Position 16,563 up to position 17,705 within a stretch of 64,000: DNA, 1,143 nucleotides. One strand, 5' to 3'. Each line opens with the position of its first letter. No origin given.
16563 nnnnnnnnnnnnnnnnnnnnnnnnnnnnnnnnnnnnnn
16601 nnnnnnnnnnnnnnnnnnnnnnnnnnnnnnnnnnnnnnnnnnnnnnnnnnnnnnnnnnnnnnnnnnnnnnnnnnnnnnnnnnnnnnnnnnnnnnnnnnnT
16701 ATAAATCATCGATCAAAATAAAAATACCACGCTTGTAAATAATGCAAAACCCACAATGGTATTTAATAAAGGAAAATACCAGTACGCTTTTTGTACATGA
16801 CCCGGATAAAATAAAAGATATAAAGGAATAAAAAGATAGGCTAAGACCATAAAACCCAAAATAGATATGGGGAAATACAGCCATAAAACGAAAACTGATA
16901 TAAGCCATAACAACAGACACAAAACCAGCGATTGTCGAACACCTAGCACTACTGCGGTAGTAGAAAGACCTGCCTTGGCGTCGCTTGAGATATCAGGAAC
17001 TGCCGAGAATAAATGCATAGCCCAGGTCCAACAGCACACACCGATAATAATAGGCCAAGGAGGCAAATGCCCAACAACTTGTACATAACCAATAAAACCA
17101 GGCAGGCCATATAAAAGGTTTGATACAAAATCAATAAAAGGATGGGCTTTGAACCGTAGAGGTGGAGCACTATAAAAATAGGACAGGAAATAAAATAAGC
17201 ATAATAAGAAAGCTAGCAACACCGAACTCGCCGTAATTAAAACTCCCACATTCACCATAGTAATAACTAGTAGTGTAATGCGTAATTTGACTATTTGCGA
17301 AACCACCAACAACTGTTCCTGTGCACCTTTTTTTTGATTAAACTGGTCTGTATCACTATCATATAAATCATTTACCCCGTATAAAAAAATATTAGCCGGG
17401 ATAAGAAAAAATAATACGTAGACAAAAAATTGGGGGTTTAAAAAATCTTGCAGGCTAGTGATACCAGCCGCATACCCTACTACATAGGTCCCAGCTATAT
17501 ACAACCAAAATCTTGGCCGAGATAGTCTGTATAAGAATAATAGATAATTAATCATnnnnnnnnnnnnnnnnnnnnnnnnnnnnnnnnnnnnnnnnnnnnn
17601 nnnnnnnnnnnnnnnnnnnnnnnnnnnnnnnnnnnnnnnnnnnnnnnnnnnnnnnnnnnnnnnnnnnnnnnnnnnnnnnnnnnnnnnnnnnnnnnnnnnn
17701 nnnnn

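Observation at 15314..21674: Carotenoid operon with a UbiA prenyltransferase and a CruF-like membrane protein (possible C45/C50 carotenoid)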

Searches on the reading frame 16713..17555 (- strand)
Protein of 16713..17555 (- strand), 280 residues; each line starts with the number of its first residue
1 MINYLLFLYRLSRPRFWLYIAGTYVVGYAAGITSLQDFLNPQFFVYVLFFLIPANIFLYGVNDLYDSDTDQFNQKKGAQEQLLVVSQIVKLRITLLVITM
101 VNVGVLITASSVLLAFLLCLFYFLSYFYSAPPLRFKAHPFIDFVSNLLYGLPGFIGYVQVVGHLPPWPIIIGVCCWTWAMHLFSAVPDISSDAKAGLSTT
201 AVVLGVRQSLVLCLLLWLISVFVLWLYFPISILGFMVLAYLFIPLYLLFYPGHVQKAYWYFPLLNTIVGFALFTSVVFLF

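Call 3: search_protein_families(library=pfam, proteins=[window:16713-17555:-], max_evalue=0.01)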
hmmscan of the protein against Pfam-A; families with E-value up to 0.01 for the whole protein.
window:16713-17555:- (280 aa): 1 family
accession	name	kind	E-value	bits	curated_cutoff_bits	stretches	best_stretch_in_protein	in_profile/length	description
PF01040.23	UbiA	-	8.9e-25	87.8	34.2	1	24-250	5-227/250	UbiA prenyltransferase family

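Call 4: search_protein_families(library=ncbifam, proteins=[window:16713-17555:-], max_evalue=0.01)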
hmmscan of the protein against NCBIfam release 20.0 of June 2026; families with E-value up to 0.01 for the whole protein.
window:16713-17555:- (280 aa): 19 families
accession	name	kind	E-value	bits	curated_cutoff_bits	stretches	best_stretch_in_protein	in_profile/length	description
NF009516.0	PRK12875.1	equivalog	3.6e-89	298.7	205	1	3-277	15-286/292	prenyltransferase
NF010119.0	PRK13595.1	equivalog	4.6e-36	124.8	248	1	8-269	15-275/292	prenyltransferase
NF009608.0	PRK13105.1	equivalog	4.9e-29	101.4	217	1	8-244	12-249/291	prenyltransferase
TIGR01475.1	ubiA_other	subfamily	2.6e-10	40.2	180.8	1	36-278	30-278/282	UbiA-like polyprenyltransferase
NF041585.1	MqnP_Cj_Hp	exception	4.1e-10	39.6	375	1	38-252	36-248/281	menaquinone biosynthesis prenyltransferase MqnP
NF009515.0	PRK12874.1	equivalog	5.3e-10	39.1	392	1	38-252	43-255/291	4-hydroxybenzoate polyprenyltransferase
NF009524.0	PRK12886.1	equivalog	3.8e-09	36.3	387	1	41-260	41-258/291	prenyltransferase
NF005742.0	PRK07566.1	equivalog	8.7e-09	34.9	313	1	60-224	84-251/315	chlorophyll synthase ChlG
NF009525.0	PRK12887.1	equivalog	1.2e-08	34.7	226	1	7-236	16-249/310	homogentisate phytyltransferase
NF009609.0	PRK13106.1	equivalog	1.7e-06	27.6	349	1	60-272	67-291/301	prenyltransferase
NF009521.0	PRK12882.1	equivalog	2.4e-06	27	296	1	44-244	44-238/280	geranylgeranylglycerol-phosphate geranylgeranyltransferase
NF009523.0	PRK12884.1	equivalog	4.8e-06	26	269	1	10-249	9-240/279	prenyltransferase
TIGR01474.1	ubiA_proteo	equivalog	8.5e-06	25.5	275.45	1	60-276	59-277/282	4-hydroxybenzoate octaprenyltransferase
TIGR01476.1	chlor_syn_BchG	subfamily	1.7e-05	24.4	212.3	1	17-228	17-228/283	(bacterio)chlorophyll synthase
NF004749.0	PRK06080.1-1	equivalog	0.00012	21.4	277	1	86-245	103-266/311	1,4-dihydroxy-2-naphthoate polyprenyltransferase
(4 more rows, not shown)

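Call 8: find_homologous_proteins(query=window:16713-17555:-)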
Query window:16713-17555:- (280 aa): 533 proteins with E <= 0.001 among 2723 candidates; the best 120 are listed.
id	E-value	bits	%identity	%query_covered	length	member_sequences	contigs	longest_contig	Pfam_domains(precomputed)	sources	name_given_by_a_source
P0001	7.7e-172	589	97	100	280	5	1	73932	PF01040.24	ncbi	-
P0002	1.9e-154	532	87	100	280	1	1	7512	PF01040.24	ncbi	-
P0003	5.3e-101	356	58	98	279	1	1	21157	PF01040.24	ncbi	-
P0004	6.7e-95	336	57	98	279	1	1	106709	PF01040.24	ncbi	-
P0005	9.8e-89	316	53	98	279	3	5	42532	PF01040.24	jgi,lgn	jgi:4-hydroxybenzoate polyprenyltransferase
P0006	6.6e-88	313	55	98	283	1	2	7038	PF01040.24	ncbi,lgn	-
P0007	7.4e-87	310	52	99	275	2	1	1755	PF01040.24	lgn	-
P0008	3.0e-85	304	51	100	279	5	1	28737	PF01040.24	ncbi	-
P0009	3.6e-84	301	55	95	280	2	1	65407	PF01040.24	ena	-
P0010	7.1e-84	300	52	95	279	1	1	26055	PF01040.24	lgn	-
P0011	2.3e-83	298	52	100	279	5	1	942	PF01040.24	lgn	-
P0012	1.4e-82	296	54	99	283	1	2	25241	PF01040.24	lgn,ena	-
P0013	2.7e-81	291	50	95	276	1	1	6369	PF01040.24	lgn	-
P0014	7.6e-81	290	53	96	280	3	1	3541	PF01040.24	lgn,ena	-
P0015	1.0e-80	290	51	96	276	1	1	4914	PF01040.24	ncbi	-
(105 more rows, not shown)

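Call 12: find_encoding_contigs(protein=window:16713-17555:-, flank=10000, max_places=4)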
Protein window:16713-17555:- (280 aa): 2 contigs read that carry it; 1 place shown.
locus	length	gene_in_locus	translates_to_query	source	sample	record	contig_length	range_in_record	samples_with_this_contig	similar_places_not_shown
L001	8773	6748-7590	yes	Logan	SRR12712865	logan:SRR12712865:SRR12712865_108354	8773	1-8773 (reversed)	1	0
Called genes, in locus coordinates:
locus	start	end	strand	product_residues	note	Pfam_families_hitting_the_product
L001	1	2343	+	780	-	?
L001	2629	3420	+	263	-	PF04240:Caroten_synth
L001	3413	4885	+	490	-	PF00890:FAD_binding_2 (faint), PF01266:DAO (weak), PF01593:Amino_oxidase, PF13450:NAD_binding_8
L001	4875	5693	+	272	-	PF00494:SQS_PSY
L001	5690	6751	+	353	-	PF00348:polyprenyl_synt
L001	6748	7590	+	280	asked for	PF01040:UbiA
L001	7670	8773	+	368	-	?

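Call 13: find_encoding_contigs(protein=P0001, flank=10000, max_places=4)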
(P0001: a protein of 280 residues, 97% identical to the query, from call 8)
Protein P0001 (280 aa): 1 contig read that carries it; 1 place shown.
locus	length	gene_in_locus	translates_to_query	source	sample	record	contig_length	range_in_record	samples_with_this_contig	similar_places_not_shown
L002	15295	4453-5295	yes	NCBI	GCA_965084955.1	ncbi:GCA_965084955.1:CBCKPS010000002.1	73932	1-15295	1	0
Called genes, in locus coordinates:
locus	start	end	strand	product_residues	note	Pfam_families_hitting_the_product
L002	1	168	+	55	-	?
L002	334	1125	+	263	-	PF04240:Caroten_synth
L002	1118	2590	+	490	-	PF00890:FAD_binding_2 (faint), PF01266:DAO (weak), PF01593:Amino_oxidase, PF03486:HI0933_like (faint), PF13450:NAD_binding_8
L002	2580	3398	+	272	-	PF00494:SQS_PSY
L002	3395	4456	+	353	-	PF00348:polyprenyl_synt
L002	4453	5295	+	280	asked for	PF01040:UbiA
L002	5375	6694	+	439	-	PF26299:MurL_N, PF26298:MurL_epimerase_C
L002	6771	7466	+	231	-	PF20334:DUF6629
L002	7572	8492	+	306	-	PF03741:TerC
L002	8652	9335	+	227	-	-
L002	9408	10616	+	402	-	PF03816:LytR_cpsA_psr (weak)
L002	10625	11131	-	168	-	PF03449:GreA_GreB_N, PF01272:GreA_GreB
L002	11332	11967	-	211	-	PF07638:Sigma70_ECF, PF04542:Sigma70_r2, PF08281:Sigma70_r4_2, PF04545:Sigma70_r4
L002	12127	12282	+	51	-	-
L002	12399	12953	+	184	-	PF07638:Sigma70_ECF (faint), PF04542:Sigma70_r2, PF08281:Sigma70_r4_2, PF04545:Sigma70_r4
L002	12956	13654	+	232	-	-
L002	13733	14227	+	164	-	PF10925:DUF2680 (faint)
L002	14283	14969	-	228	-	PF00702:Hydrolase (faint), PF12710:HAD, PF13419:HAD_2 (faint)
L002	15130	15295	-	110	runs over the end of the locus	-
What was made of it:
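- Checked: Family assignments (calls 3, 4, 13): It is 79 nt with the ATG at 16633, which is the start called in a near-identical public contig (call 13) and the one that fits the family alignment.
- Tried and rejected: Its identity came from NCBIfam and from precomputed Pfam hits (calls 4, 13).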

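Call 16: find_related_loci(query=A1, collection=genome_contigs, flank=10000)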
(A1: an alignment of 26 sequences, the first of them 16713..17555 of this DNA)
Query A1 (280 aa) in genome_contigs; peptide patterns used: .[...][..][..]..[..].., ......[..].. (x = any residue, [..] = any of these).
600 stretches matched a pattern (row limit reached: there are more); 581 encode a relative of the query (tblastn E <= 1e-3); the best 80 are kept; 80 distinct loci.
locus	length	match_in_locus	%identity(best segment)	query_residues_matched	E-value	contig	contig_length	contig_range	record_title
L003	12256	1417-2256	92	1-280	6e-169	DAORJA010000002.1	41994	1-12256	MAG TPA_asm: Candidatus Magasanikbacteria bacterium isolate AMR_MDS_5563 NODE_128_length_41994_cov_5.264885, whole genom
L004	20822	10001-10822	57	1-274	8e-100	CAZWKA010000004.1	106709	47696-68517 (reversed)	MAG TPA_asm: uncultured Gammaproteobacteria bacterium isolate SRP286056_co1_500 genome assembly, contig: NODE_136_length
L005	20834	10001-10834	51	1-279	8e-91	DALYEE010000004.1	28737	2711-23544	MAG TPA_asm: Candidatus Magasanikbacteria bacterium isolate CTOTU14245 NODE_289_length_28737_cov_3.621853, whole genome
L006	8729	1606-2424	47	7-273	6e-72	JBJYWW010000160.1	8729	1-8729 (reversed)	MAG: Anaerolineae bacterium isolate S0_2_050615r3r5_48 S0_2_050615r3r5_48_000000000160, whole genome shotgun sequence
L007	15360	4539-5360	48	5-277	1e-71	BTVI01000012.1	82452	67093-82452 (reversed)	MAG: Fimbriimonadales bacterium AMX-MBFR-61 DNA, sequence12, whole genome shotgun sequence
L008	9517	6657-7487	42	1-277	3e-71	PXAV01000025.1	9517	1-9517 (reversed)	MAG: Methanosarcinaceae archaeon isolate T3Sed10_220R1 T3-Sed10-C17926, whole genome shotgun sequence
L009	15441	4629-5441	48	7-277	1e-69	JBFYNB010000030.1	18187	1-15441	MAG: Methanomassiliicoccales archaeon isolate PPR_0077 scaffold_621, whole genome shotgun sequence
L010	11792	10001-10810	45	8-279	2e-69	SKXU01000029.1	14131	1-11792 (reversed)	MAG: Candidatus Woesearchaeota archaeon isolate CSSed162cmB_258 CSSed16-2cmB-12845, whole genome shotgun sequence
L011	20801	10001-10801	48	8-273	2e-69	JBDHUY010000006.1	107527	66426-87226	MAG: Candidatus Gracilibacteria bacterium isolate AS-MICRO-OLR.153 NODE_451_length_107527_cov_12.834721, whole genome sh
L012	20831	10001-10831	42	1-277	7e-69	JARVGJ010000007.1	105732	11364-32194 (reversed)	MAG: Methanolobus sp. isolate M17C-73-03 NODE_7_length_105732_cov_7.019100, whole genome shotgun sequence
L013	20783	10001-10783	45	10-269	6e-69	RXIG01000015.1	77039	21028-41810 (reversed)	MAG: archaeon isolate NM3 k119_54870_flag_0_multi_50.9779_len_77039, whole genome shotgun sequence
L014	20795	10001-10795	46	11-273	1e-68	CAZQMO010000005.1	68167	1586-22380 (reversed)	MAG TPA_asm: uncultured Candidatus Saccharibacteria bacterium isolate binchicken_co242_277 genome assembly, contig: NODE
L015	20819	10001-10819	42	1-273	6e-68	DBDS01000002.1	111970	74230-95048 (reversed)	MAG TPA_asm: Patescibacteria group bacterium UBA926 UBA926_contig_25, whole genome shotgun sequence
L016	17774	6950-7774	44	5-278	8e-68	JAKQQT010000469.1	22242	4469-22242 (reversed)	MAG: Armatimonadota bacterium isolate USMO_maxbin.175 k141_330545, whole genome shotgun sequence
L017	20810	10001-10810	45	9-278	2e-66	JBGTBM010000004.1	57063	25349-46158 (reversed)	MAG: Patescibacteria group bacterium isolate JTS-AC97 k141_3663791, whole genome shotgun sequence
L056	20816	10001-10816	43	12-280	4e-61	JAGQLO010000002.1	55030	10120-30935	MAG: Candidatus Doudnabacteria bacterium isolate HKST-UBA18 NODE_2_length_55030_cov_6.750332, whole genome shotgun seque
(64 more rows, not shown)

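Call 31: search_dna_similar(query=window:16713-17555:-, collection=plasmids, mode=protein, max_rows=40, max_evalue=1e-8)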
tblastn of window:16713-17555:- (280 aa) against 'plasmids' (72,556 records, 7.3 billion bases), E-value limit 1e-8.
Records with a match: 5; places in all: 5; records where one place covers at least 80% of the query: 1.
Best place of each record, by identity: <60% 5.
By first word of the organism name: Halomontanus 2; Halocatena 1; Halarchaeum 1; Haloferax 1.
By predicted mobility (MOB-suite, as given by PLSDB): non-mobilizable 5.
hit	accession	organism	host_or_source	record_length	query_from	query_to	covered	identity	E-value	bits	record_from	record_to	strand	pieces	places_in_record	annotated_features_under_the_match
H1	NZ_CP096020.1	Halocatena salina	cell culture,sediment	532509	7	269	94%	35.4%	2e-35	142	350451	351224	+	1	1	prenyltransferase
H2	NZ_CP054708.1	Halarchaeum sp. CBA1220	solar salt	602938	12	203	69%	41.7%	3e-31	129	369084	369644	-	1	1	prenyltransferase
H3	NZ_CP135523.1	Halomontanus rarus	Salt lake,Salt lake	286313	8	201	69%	32.2%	7e-21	99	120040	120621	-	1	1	prenyltransferase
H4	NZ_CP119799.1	Halomontanus rarus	cell culture,sediment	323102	8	201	69%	32.2%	9e-20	96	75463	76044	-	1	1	prenyltransferase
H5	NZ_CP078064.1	Haloferax larsenii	Cell culture,Salt Lake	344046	8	201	69%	31.8%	1e-18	93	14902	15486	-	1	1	prenyltransferase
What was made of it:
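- On LyeJ-type lycopene elongase/hydratase (NCBIfam PRK12875 branch of the UbiA superfamily): No CrtEb reference sequence could be retrieved (call 31).
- Closest known: Actinobacterial C50 pathways: Arthrobacter bacterioruberin. Different: I could not compare sequences directly, because no actinobacterial reference was retrievable (call 31 found only haloarchaeal plasmid hits).
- Tried and rejected: Only five haloarchaeal 'prenyltransferase' hits came back (call 31), so LyeJ against CrtEb could not be resolved by phylogeny.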

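Call 60: search_protein_families(library=pfam, proteins=[L056:9107-10819:+], max_evalue=0.00001)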
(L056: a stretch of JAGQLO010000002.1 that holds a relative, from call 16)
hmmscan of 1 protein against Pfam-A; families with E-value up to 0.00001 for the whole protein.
L056:9107-10819:+ (571 aa): 2 families
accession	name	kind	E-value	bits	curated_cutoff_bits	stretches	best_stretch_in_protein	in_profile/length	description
PF00494.24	SQS_PSY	-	3.4e-60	204.4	26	1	24-275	2-263/263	Squalene/phytoene synthase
PF01040.23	UbiA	-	1.9e-21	77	34.2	1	324-538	15-226/250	UbiA prenyltransferase family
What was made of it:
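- A Doudnabacteria ORF fuses the SQS_PSY and UbiA domains (call 60).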
